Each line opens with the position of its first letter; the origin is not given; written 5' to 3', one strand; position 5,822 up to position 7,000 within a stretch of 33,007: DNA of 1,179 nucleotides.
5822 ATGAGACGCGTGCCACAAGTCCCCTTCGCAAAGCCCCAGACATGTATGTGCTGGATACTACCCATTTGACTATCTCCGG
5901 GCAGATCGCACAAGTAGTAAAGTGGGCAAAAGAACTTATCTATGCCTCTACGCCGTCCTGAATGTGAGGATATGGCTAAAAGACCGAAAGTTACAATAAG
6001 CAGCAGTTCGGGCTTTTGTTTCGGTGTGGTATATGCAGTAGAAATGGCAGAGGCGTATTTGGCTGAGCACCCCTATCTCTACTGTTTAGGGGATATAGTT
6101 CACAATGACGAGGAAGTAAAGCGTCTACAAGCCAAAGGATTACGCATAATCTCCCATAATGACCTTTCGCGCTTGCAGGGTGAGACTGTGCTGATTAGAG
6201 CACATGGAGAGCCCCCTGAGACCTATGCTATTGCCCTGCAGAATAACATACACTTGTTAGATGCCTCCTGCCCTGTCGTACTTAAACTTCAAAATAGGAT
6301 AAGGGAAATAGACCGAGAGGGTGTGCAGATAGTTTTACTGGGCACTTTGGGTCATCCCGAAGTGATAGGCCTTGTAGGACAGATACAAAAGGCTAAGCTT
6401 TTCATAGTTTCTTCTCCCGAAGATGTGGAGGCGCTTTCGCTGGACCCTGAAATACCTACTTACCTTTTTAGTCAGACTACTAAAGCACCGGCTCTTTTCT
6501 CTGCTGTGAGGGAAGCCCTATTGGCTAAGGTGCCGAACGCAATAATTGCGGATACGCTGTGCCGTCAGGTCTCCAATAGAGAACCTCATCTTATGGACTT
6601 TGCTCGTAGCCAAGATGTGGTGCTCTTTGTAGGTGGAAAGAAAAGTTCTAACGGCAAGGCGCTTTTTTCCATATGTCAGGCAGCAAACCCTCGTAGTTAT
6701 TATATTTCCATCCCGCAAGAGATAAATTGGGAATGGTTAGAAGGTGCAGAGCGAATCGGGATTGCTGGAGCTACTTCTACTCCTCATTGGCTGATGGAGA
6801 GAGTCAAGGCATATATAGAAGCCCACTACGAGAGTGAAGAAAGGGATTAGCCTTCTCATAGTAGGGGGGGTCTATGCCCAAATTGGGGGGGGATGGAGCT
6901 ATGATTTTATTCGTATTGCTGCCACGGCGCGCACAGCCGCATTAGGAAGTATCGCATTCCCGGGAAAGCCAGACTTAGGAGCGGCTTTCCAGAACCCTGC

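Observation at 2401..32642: TAnnTTTG -7 boxes sit 4-8 nt from start codons at almost every transcription-unit head, suggesting leaderless mRNAs as the default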

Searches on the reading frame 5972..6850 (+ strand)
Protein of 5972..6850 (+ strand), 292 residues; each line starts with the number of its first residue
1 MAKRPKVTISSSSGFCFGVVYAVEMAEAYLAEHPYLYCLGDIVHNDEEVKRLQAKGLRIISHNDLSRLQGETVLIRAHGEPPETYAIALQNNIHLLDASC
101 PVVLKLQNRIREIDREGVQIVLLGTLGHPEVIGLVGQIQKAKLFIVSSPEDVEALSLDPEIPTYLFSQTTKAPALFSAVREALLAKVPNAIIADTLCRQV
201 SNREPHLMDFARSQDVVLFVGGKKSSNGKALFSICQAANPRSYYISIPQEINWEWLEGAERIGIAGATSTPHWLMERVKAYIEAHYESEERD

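Call 38: find_homologous_proteins(query=window:5972-6850:+, max_evalue=1e-60)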
Query window:5972-6850:+ (292 aa): 7988 proteins with E <= 1e-60 among 8000 candidates; the best 120 are listed.
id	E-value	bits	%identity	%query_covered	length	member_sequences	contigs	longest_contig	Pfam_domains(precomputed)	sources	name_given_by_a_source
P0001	8.9e-191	650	100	100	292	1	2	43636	PF02401.24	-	-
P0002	9.7e-155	532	82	98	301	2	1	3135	PF02401.24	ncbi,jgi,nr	ncbi:MAG: 4-hydroxy-3-methylbut-2-enyl diphosphate reductase [Bacteroidetes bacterium]|nr:MAG: 4-hyd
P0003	9.7e-155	532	82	98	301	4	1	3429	PF02401.24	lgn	-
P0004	2.1e-153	528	82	98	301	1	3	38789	PF02401.24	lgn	-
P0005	1.7e-152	525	82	97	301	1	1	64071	PF02401.24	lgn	-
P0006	8.3e-152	522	81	97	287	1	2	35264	PF02401.24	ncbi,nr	ncbi:MAG: 4-hydroxy-3-methylbut-2-enyl diphosphate reductase [Bacteroidia bacterium]|nr:4-hydroxy-3-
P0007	1.2e-151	522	81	97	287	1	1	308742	PF02401.24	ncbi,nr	ncbi:MAG: 4-hydroxy-3-methylbut-2-enyl diphosphate reductase [Bacteroidia bacterium]|nr:4-hydroxy-3-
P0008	8.0e-151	519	81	97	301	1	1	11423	PF02401.24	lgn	-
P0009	9.4e-151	519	80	99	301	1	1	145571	PF02401.24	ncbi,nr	ncbi:MAG: 4-hydroxy-3-methylbut-2-enyl diphosphate reductase [Bacteroidia bacterium]|nr:MAG: 4-hydro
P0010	1.5e-150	518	80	97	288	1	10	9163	PF02401.24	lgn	-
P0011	5.1e-150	516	79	97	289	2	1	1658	PF02401.24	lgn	-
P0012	1.5e-149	515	80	97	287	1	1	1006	PF02401.24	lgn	-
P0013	9.2e-148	509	79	97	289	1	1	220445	PF02401.24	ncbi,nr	ncbi:MAG: 4-hydroxy-3-methylbut-2-enyl diphosphate reductase [Bacteroidia bacterium]|nr:4-hydroxy-3-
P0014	2.2e-147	508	82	96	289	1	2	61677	PF02401.24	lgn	-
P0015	1.9e-145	501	80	97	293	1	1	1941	PF02401.24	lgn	-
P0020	1.4e-143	495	77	96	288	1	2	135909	PF02401.24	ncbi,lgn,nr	ncbi:MAG: 4-hydroxy-3-methylbut-2-enyl diphosphate reductase [Bacteroidia bacterium]|nr:4-hydroxy-3-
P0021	1.6e-143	495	79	97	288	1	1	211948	PF02401.24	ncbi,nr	ncbi:MAG: 4-hydroxy-3-methylbut-2-enyl diphosphate reductase [Bacteroidia bacterium]|nr:4-hydroxy-3-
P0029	1.5e-141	489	76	98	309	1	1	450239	PF02401.24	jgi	jgi:4-hydroxy-3-methylbut-2-enyl diphosphate reductase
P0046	8.5e-108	378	61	97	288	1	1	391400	PF02401.24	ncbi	ncbi:MAG: 4-hydroxy-3-methylbut-2-enyl diphosphate reductase [Bacteroidia bacterium]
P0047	7.1e-102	359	59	96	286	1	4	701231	PF02401.24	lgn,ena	-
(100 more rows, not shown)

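Call 39: find_encoding_contigs(protein=P0007, flank=10000, max_places=2)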
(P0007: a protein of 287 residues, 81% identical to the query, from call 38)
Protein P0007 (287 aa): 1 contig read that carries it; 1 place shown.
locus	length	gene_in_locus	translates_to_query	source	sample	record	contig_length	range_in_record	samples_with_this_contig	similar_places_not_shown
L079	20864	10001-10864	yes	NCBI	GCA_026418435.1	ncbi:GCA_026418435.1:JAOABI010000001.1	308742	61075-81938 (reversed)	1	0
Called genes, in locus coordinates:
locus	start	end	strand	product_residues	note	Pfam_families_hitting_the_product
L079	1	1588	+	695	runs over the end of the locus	-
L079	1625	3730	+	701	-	PF18962:Por_Secre_tail (weak)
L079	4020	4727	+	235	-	-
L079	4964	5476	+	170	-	PF07659:DUF1599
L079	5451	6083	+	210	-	-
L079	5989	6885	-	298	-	PF02899:Phage_int_SAM_1, PF00589:Phage_integrase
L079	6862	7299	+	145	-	PF01220:DHquinase_II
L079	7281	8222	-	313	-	-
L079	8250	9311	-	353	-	-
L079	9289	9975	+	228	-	PF02224:Cytidylate_kin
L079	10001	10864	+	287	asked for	PF02401:LYTB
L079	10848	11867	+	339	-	-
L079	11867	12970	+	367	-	PF02481:DNA_processg_A, PF17782:WHD_DprA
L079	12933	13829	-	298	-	PF24807:WD40_CDC20-Fz, PF25175:Beta-prop_WDR5, PF25391:WD40_Gbeta, PF24814:WD40_Prp19, PF25172:Beta-prop_WDR3_2nd, PF25174:Beta-prop_THOC3, PF24814:WD40_Prp19, PF24807:WD40_CDC20-Fz, +34 more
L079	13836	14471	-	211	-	PF01047:MarR (weak), PF01325:Fe_dep_repress, PF02742:Fe_dep_repr_C, PF04023:FeoA (weak)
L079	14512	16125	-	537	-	PF02776:TPP_enzyme_N, PF00205:TPP_enzyme_M, PF02775:TPP_enzyme_C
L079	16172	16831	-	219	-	PF03167:UDG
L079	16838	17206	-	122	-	PF00507:Oxidored_q4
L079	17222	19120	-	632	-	PF19081:Ig_7 (faint), PF13585:CHU_C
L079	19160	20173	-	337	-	PF00535:Glycos_transf_2, PF13641:Glyco_tranf_2_3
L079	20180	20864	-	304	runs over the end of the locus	PF03190:Thioredox_DsbH (weak), PF00085:Thioredoxin, PF13098:Thioredoxin_2, PF13899:Thioredoxin_7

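Call 40: find_encoding_contigs(protein=P0013, flank=10000, max_places=2)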
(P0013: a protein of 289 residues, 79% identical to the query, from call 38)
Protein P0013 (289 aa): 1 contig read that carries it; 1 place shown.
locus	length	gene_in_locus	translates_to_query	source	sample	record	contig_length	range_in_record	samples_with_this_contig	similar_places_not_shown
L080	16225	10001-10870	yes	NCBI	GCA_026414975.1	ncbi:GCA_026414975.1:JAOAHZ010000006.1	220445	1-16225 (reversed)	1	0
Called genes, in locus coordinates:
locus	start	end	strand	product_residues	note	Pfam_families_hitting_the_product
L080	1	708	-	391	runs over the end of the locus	PF00709:Adenylsucc_synt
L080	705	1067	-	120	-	PF01740:STAS, PF13466:STAS_2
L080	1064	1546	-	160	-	PF01475:FUR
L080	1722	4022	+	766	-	-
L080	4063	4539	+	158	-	PF01590:GAF (weak), PF13185:GAF_2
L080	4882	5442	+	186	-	PF07659:DUF1599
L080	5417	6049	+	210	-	-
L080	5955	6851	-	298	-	PF02899:Phage_int_SAM_1, PF00589:Phage_integrase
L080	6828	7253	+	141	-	PF01220:DHquinase_II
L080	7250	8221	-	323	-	-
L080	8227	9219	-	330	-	-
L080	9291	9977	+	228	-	PF02224:Cytidylate_kin, PF13189:Cytidylate_kin2, PF13238:AAA_18 (faint)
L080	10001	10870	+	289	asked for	PF02401:LYTB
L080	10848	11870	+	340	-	-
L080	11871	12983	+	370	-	PF02481:DNA_processg_A, PF17782:WHD_DprA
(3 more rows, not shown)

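Call 41: find_encoding_contigs(protein=P0029, flank=10000, max_places=2)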
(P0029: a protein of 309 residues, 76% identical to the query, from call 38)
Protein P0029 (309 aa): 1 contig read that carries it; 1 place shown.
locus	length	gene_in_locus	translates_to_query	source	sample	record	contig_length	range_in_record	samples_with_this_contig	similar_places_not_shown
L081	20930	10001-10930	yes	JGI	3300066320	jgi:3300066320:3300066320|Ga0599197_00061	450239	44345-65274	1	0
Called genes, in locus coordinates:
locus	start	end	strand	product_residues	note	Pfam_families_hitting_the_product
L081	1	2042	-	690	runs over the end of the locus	PF21687:T2SSK_1st (faint), PF12836:HHH_3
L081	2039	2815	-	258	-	-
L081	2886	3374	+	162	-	-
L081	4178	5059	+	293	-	-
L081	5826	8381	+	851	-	PF25778:DUF7948, PF06739:SBBP, PF18962:Por_Secre_tail (weak)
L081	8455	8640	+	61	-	-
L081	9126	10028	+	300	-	PF02224:Cytidylate_kin, PF13189:Cytidylate_kin2 (faint), PF13238:AAA_18 (faint)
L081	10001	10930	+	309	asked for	PF02401:LYTB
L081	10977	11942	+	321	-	-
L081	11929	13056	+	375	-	PF02481:DNA_processg_A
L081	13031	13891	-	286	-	PF24805:EIF3I, PF25172:Beta-prop_WDR3_2nd, PF25174:Beta-prop_THOC3, PF25168:Beta-prop_WDR36-Utp21_2nd, PF25174:Beta-prop_THOC3, PF23414:Beta-prop_EML_2, PF24807:WD40_CDC20-Fz, PF24814:WD40_Prp19, +31 more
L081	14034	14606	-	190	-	PF01325:Fe_dep_repress, PF02742:Fe_dep_repr_C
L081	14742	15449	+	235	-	PF03741:TerC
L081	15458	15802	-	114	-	PF02021:UPF0102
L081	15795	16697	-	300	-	PF00226:DnaJ, PF01556:DnaJ_C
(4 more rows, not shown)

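Call 42: find_encoding_contigs(protein=P0021, flank=10000, max_places=2)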
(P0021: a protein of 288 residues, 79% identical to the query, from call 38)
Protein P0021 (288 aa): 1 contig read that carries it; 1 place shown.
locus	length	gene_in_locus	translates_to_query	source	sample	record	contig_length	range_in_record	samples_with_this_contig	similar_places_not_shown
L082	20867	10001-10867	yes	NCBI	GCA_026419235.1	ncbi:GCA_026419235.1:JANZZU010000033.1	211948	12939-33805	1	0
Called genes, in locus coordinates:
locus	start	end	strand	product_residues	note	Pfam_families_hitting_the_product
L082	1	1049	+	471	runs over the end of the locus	PF00528:BPD_transp_1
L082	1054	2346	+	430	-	PF12911:OppC_N, PF00528:BPD_transp_1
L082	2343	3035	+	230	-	-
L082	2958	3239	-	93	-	-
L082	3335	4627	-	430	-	PF13177:DNA_pol3_delta2, PF00004:AAA, PF13401:AAA_22 (weak), PF22608:DNAX_ATPase_lid, PF12169:DNA_pol3_gamma3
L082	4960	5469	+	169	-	PF07659:DUF1599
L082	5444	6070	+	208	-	-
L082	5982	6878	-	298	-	PF02899:Phage_int_SAM_1, PF00589:Phage_integrase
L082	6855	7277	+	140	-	PF01220:DHquinase_II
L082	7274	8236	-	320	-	-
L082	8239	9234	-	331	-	-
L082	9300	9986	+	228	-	PF02224:Cytidylate_kin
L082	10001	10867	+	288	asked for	PF02401:LYTB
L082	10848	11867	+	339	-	-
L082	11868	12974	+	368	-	PF02481:DNA_processg_A, PF17782:WHD_DprA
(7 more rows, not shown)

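Call 43: find_encoding_contigs(protein=P0046, flank=10000, max_places=2)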
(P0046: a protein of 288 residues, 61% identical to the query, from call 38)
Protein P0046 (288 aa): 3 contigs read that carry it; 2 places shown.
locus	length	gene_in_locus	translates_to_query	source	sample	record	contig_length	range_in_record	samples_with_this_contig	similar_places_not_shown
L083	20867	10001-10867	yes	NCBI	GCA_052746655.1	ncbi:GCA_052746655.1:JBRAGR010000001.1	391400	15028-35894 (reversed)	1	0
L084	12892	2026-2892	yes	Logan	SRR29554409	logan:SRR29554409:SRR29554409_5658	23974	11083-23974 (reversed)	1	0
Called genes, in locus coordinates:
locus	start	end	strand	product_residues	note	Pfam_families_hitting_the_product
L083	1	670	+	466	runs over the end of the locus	PF00890:FAD_binding_2 (weak), PF01134:GIDA, PF07992:Pyr_redox_2, PF12831:FAD_oxidored, PF13450:NAD_binding_8 (weak), PF13738:Pyr_redox_3, PF00070:Pyr_redox, PF02852:Pyr_redox_dim, +3 more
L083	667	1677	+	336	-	PF13177:DNA_pol3_delta2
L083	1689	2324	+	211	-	-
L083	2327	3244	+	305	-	PF00149:Metallophos (weak)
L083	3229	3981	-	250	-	PF00481:PP2C, PF07228:SpoIIE (faint), PF13672:PP2C_2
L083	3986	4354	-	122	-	PF02152:FolB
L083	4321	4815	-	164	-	-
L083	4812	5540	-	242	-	PF19567:CpsB_CapC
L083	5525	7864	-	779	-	PF01656:CbiA (faint), PF13614:AAA_31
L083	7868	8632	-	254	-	PF02563:Poly_export, PF10531:SLBB (weak), PF22461:SLBB_2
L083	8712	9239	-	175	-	-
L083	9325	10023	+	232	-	PF02224:Cytidylate_kin, PF13189:Cytidylate_kin2 (faint)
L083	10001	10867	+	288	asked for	PF02401:LYTB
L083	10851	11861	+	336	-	-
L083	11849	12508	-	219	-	PF06508:QueC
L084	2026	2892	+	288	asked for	PF02401:LYTB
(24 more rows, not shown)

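Call 44: find_encoding_contigs(protein=P0047, flank=10000, max_places=2)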
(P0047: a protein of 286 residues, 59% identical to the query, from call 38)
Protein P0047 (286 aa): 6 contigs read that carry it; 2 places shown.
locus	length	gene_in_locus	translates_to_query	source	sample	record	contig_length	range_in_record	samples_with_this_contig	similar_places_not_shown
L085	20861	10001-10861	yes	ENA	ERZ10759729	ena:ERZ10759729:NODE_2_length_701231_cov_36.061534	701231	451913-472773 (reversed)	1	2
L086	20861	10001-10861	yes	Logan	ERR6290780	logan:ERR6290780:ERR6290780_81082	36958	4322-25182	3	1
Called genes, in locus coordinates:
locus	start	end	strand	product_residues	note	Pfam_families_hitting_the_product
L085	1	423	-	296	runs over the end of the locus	-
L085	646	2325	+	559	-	PF00801:PKD, PF18911:PKD_4, PF00801:PKD (weak), PF18911:PKD_4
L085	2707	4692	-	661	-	PF00515:TPR_1 (faint), PF07719:TPR_2 (faint), PF13428:TPR_14 (faint), PF14559:TPR_19 (weak), PF21033:RMD1-3 (weak), PF07676:PD40, PF00691:OmpA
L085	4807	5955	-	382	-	-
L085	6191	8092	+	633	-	PF16655:PhoD_N, PF16656:Pur_ac_phosph_N (weak), PF09423:PhoD, PF18962:Por_Secre_tail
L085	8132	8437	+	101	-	-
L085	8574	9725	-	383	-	-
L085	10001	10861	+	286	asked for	PF02401:LYTB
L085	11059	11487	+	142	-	-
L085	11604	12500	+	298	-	PF20181:DUF6544, PF21900:DUF6920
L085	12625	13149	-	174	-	-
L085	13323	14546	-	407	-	PF10503:Esterase_PHB, PF02230:Abhydrolase_2 (weak), PF20434:BD-FAE (faint), PF18962:Por_Secre_tail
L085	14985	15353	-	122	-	PF13560:HTH_31 (weak), PF01381:HTH_3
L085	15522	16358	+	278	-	PF20234:DUF6591 (weak)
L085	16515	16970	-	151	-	-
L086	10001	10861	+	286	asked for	PF02401:LYTB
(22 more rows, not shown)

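Call 45: find_encoding_contigs(protein=P0009, flank=10000, max_places=2)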
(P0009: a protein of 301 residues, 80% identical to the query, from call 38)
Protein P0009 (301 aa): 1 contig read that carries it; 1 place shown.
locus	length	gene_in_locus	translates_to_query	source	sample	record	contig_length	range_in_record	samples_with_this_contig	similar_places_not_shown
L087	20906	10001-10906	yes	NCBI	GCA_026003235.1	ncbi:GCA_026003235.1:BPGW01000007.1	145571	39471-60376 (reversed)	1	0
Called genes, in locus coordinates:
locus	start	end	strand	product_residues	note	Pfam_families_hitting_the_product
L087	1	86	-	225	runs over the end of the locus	PF01618:MotA_ExbB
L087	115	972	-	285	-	PF00146:NADHdh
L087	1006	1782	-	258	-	PF02679:ComA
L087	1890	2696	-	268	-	PF14559:TPR_19 (faint), PF13428:TPR_14 (faint)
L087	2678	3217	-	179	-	-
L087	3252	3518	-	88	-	-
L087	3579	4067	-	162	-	PF01433:Peptidase_M1 (weak)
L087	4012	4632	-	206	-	PF01433:Peptidase_M1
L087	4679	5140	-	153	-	-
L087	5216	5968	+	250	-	PF20772:TACO1_YebC_N, PF01709:Transcrip_reg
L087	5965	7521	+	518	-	PF01039:Carboxyl_trans, PF03255:ACCA (weak)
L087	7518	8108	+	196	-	PF01259:SAICAR_synt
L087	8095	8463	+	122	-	PF01259:SAICAR_synt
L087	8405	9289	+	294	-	PF23310:TPR_27 (faint), PF08238:Sel1 (weak)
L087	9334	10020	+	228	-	PF02224:Cytidylate_kin, PF13189:Cytidylate_kin2 (weak)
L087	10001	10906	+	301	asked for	PF02401:LYTB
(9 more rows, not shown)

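Call 46: find_encoding_contigs(protein=P0020, flank=10000, max_places=2)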
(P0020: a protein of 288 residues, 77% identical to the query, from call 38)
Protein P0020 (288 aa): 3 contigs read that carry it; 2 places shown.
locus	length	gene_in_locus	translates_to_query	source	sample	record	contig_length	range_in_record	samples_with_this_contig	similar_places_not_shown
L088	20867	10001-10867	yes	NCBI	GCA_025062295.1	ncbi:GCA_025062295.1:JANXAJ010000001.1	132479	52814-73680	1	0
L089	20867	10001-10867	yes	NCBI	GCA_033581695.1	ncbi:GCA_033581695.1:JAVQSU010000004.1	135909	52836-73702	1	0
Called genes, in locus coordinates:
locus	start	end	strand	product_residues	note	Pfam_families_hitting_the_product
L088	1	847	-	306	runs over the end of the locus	PF00892:EamA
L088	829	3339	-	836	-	PF12705:PDDEXK_1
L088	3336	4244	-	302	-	PF00261:Tropomyosin (weak), PF28532:DUF8428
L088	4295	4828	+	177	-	PF02525:Flavodoxin_2, PF03358:FMN_red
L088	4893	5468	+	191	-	PF07659:DUF1599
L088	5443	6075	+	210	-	-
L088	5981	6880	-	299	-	PF02899:Phage_int_SAM_1 (weak), PF00589:Phage_integrase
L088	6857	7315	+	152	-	PF01220:DHquinase_II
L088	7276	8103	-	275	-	-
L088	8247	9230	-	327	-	-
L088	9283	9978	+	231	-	PF02224:Cytidylate_kin, PF13189:Cytidylate_kin2 (weak)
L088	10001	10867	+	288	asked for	PF02401:LYTB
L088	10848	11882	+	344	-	-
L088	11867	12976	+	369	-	PF02481:DNA_processg_A, PF17782:WHD_DprA (weak)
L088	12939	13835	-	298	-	PF23381:Beta-prop_IFT122_1st, PF24807:WD40_CDC20-Fz, PF25173:Beta-prop_WDR3_1st, PF25174:Beta-prop_THOC3, PF25175:Beta-prop_WDR5, PF24814:WD40_Prp19, PF24817:WD40_WDHD1_1st, PF23381:Beta-prop_IFT122_1st, +34 more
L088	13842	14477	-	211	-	PF01325:Fe_dep_repress, PF02742:Fe_dep_repr_C, PF04023:FeoA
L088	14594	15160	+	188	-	PF13428:TPR_14 (faint), PF13371:TPR_9 (faint), PF14559:TPR_19 (faint), PF07719:TPR_2 (faint)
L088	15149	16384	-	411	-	PF01098:FTSW_RODA_SPOVE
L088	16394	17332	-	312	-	PF20030:bpMoxR, PF07726:AAA_3, PF07728:AAA_5, PF17863:AAA_lid_2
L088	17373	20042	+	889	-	PF00041:fn3 (faint), PF13585:CHU_C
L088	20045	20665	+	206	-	PF00677:Lum_binding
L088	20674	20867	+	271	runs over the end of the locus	PF00226:DnaJ, PF00560:LRR_1 (faint), PF13516:LRR_6 (faint), PF13855:LRR_8, PF12799:LRR_4 (weak), PF13855:LRR_8, PF23598:LRR_14 (weak)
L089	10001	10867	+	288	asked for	PF02401:LYTB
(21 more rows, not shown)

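Call 56: search_protein_families(library=pfam, proteins=[L079:6862-7299:+, L079:5989-6885:-, L088:13842-14477:-, L088:14594-15160:+, L079:14512-16125:-], max_evalue=0.0001)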
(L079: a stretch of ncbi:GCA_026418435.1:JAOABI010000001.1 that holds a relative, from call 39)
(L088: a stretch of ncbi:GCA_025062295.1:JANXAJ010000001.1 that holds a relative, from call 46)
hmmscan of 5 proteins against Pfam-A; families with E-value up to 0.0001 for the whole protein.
L079:6862-7299:+ (145 aa): 1 family
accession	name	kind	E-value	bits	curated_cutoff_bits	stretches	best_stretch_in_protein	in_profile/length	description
PF01220.24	DHquinase_II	-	6.7e-38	130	23.3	1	4-138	2-137/138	Dehydroquinase class II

L079:5989-6885:- (298 aa): 2 families
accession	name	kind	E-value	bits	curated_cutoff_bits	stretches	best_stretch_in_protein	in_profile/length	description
PF00589.27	Phage_integrase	-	4.9e-42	144.1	27.1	1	110-277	2-168/172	Phage integrase family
PF02899.23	Phage_int_SAM_1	-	6.2e-09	36.4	22.3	1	14-86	1-81/83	Phage integrase, N-terminal SAM-like domain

L088:13842-14477:- (211 aa): 4 families
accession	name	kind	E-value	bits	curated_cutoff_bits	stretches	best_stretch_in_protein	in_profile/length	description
PF02742.21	Fe_dep_repr_C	-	3.8e-28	97.7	27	1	63-131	1-69/70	Iron dependent repressor, metal binding and dimerisation domain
PF01325.25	Fe_dep_repress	-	4.2e-10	40.1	26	1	3-60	3-60/60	Iron dependent repressor, N-terminal DNA binding domain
PF04023.20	FeoA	-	1e-07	32.3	23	1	139-208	2-72/74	FeoA domain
PF13412.12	HTH_24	-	2.5e-05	24.2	21.9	0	23-52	18-47/48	Winged helix-turn-helix DNA-binding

L088:14594-15160:+ (188 aa): 8 families
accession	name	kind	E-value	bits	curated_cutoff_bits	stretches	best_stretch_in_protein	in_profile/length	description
PF13428.12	TPR_14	-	2.9e-09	37.2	23.5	0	139-171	1-33/44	Tetratricopeptide repeat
PF14559.12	TPR_19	-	6.5e-09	36.4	25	0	81-141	1-61/68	Tetratricopeptide repeat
PF07719.23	TPR_2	-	3.6e-08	33.4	27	1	139-171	1-33/34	Tetratricopeptide repeat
PF13371.12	TPR_9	-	2.2e-06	28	35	0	83-133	7-57/73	Tetratricopeptide repeat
PF23914.1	TPR_CcmH_CycH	-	3.6e-06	27.3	42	0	96-171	41-119/158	Cytochrome c-type biogenesis protein H TPR domain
PF12569.14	NatA_aux_su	-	2.6e-05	23.8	33.3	0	74-134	198-255/515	N-terminal acetyltransferase A, auxiliary subunit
PF13432.12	TPR_16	-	4.9e-05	24.1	32.7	0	119-171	11-63/65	Tetratricopeptide repeat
PF13174.12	TPR_6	-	7.4e-05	23.6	26.3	0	140-170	1-31/33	Tetratricopeptide repeat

L079:14512-16125:- (537 aa): 3 families
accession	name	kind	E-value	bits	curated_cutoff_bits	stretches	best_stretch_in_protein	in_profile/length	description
PF02776.23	TPP_enzyme_N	-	3.8e-38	130.4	26.8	1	3-117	2-118/119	Thiamine pyrophosphate enzyme, N-terminal TPP binding domain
PF02775.26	TPP_enzyme_C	-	6.8e-31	107.5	21.9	1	378-523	2-151/151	Thiamine pyrophosphate enzyme, C-terminal TPP binding domain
PF00205.28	TPP_enzyme_M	-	4.7e-27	94.8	30.4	1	188-315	1-137/137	Thiamine pyrophosphate enzyme, central domain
